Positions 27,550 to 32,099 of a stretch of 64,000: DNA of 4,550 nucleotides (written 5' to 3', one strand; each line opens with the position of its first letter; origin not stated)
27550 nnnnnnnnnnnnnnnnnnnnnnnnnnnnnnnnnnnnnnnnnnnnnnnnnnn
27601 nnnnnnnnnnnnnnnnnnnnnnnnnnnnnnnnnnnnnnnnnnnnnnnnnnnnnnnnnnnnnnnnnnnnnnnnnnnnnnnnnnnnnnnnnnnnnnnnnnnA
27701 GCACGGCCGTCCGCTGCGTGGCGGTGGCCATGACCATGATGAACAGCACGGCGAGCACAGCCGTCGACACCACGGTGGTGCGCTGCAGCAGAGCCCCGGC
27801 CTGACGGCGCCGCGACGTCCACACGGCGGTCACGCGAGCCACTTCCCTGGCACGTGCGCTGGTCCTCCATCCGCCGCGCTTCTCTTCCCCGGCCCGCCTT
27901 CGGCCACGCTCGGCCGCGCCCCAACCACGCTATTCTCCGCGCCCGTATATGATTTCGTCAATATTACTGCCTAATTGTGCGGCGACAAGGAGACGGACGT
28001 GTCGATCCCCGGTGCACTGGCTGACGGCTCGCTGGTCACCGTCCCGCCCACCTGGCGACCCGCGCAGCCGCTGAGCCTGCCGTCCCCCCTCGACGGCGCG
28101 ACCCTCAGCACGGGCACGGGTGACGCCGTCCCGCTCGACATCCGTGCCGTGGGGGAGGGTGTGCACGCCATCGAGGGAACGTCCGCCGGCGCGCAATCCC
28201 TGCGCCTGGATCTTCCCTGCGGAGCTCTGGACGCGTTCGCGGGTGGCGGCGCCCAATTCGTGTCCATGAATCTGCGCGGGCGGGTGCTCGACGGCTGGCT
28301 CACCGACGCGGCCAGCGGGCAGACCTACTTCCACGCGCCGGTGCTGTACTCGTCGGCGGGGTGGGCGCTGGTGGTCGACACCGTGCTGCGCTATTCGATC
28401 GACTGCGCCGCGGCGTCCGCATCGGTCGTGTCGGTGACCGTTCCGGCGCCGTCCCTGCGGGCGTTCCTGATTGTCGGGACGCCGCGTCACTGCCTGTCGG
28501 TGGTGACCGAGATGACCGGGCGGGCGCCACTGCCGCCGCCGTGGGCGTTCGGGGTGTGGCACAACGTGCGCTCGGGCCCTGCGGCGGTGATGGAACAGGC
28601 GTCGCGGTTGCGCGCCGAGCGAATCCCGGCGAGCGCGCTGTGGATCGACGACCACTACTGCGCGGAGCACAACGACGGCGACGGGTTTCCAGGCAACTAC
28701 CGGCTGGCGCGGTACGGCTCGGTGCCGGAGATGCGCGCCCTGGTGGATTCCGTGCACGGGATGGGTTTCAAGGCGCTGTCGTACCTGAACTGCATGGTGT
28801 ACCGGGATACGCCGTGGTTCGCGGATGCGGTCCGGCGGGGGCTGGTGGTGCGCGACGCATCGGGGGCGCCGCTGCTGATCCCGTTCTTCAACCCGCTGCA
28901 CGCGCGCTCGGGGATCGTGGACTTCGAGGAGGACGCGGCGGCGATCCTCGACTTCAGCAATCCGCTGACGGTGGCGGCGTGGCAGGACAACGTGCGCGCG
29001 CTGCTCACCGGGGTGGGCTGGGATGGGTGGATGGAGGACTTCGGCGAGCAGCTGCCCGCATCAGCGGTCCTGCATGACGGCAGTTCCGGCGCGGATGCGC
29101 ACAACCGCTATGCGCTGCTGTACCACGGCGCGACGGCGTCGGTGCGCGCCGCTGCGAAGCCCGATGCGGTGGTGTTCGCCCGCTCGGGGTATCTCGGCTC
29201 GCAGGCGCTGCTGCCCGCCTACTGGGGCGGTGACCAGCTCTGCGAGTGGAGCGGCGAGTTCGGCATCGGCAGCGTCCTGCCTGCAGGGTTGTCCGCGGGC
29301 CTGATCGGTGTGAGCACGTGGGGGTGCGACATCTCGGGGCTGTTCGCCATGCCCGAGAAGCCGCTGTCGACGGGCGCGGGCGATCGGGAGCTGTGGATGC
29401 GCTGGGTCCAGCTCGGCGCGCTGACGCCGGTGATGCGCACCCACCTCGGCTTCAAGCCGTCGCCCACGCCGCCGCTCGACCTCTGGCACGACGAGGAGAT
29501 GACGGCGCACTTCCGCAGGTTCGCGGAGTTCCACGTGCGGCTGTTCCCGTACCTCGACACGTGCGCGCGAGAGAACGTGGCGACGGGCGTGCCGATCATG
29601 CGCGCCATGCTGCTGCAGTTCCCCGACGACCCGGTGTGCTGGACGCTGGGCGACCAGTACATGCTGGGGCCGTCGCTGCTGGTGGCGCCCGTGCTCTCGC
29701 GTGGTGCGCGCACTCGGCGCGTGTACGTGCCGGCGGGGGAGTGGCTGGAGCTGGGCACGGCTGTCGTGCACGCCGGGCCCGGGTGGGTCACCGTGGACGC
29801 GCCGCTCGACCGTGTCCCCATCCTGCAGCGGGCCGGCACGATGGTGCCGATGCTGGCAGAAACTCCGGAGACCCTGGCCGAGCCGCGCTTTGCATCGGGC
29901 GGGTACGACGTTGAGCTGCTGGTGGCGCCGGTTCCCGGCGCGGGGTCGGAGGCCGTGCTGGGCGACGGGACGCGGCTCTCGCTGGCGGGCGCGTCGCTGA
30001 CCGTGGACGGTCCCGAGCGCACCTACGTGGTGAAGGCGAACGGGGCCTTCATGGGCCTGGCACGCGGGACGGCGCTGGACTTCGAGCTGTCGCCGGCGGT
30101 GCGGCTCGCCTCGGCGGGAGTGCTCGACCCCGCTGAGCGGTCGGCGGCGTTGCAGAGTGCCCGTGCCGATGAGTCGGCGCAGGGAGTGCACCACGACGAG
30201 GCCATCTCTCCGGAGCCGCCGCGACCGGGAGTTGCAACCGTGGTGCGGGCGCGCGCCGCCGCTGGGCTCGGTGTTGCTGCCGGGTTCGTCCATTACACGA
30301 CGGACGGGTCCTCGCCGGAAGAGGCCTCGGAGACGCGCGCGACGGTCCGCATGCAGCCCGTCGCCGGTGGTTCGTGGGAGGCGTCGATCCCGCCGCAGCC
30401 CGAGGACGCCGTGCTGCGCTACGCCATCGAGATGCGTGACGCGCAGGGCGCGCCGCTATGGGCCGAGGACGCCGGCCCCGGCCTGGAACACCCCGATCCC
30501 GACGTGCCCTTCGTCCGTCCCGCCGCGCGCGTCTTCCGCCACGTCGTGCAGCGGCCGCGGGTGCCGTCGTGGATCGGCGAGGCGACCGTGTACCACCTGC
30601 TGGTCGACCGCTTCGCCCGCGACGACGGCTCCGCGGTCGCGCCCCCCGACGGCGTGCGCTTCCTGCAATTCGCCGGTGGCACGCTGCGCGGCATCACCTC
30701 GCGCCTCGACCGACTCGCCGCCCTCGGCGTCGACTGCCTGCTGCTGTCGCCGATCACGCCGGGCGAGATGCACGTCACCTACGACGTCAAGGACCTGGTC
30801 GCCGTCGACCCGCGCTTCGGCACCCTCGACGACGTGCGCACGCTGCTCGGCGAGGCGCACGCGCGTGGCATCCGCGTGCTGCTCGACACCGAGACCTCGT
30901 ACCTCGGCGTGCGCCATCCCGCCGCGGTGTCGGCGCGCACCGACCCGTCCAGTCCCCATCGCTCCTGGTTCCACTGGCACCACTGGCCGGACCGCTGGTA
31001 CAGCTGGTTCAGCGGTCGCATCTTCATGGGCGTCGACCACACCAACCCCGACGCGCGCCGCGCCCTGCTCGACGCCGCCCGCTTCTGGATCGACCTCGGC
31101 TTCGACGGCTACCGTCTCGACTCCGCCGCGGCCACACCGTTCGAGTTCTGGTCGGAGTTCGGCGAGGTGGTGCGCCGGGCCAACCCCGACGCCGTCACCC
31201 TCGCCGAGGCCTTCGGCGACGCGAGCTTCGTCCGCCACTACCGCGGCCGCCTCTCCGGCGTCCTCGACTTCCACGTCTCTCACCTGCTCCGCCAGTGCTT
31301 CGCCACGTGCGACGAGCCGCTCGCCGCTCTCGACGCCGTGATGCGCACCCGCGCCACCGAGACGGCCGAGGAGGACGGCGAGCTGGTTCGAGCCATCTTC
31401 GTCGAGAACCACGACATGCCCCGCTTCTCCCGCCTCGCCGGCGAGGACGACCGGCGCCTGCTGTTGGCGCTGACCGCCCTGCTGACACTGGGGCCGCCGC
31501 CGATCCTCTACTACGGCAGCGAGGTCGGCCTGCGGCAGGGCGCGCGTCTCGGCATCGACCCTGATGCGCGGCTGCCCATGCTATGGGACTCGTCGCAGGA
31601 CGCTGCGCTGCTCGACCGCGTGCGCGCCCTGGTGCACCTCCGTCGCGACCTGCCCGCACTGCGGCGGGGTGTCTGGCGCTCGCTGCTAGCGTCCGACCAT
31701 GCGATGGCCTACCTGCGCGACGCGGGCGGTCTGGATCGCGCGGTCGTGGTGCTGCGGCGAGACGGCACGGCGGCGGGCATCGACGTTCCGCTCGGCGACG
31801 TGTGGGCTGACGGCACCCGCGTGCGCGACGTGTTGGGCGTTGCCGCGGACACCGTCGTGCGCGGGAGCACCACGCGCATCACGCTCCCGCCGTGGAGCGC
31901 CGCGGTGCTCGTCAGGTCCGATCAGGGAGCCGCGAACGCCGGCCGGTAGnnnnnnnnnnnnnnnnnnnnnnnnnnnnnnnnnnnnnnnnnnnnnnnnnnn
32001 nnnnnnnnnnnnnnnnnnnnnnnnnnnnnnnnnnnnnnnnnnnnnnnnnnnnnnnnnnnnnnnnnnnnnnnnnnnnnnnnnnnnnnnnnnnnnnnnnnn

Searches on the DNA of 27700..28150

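Call 104: search_rna_families(source=window, start=27700, end=28150, threshold=evalue, max_evalue=1)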
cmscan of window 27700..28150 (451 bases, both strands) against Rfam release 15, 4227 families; matches with E-value up to 1: 0.
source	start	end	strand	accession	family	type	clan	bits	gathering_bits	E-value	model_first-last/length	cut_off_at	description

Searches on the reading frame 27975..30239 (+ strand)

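Call 77: search_protein_families(library=pfam, proteins=[window:27975-30239:+], max_evalue=0.0001)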
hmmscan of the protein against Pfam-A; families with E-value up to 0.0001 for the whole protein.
window:27975-30239:+ (755 aa): 3 families
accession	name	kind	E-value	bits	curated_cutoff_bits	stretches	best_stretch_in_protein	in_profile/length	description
PF01055.32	Glyco_hydro_31_2nd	-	2.5e-46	159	23.5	1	185-527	2-325/328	Glycosyl hydrolases family 31 TIM-barrel domain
PF21365.3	Glyco_hydro_31_3rd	-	4.5e-25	88.4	24.4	1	538-623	1-86/87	Glycosyl hydrolase family 31 C-terminal domain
PF13802.12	Gal_mutarotas_2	-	8.7e-06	26.6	27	1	67-143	99-184/184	Glycosyl hydrolase 31 N-terminal galactose mutarotase-like domain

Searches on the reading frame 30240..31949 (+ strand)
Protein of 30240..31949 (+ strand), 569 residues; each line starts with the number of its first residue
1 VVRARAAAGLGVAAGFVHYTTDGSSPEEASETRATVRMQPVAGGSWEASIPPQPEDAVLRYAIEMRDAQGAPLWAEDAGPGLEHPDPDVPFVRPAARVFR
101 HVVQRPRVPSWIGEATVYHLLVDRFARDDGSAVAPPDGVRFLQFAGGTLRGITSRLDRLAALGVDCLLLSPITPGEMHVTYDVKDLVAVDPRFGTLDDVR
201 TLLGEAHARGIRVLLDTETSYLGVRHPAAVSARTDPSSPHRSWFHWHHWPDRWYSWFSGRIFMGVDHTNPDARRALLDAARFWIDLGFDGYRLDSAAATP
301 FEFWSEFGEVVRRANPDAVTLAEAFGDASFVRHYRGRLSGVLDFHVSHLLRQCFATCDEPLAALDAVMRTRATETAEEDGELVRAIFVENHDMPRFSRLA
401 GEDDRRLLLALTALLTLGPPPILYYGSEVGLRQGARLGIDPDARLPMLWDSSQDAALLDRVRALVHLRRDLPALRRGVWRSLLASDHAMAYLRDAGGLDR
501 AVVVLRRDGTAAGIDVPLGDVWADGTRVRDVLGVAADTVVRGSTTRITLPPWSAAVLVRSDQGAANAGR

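Call 77: search_protein_families(library=pfam, proteins=[window:30240-31949:+], max_evalue=0.0001)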
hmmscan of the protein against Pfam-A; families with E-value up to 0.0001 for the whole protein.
window:30240-31949:+ (569 aa): 2 families
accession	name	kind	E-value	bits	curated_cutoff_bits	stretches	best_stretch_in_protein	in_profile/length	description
PF00128.31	Alpha-amylase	-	1.1e-45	157.2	22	1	121-456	3-397/446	Alpha amylase, catalytic domain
PF22460.2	Neopullulanase-like_C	-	3.8e-07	30.8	27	1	480-556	2-77/79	Neopullulanase-like, C-terminal domain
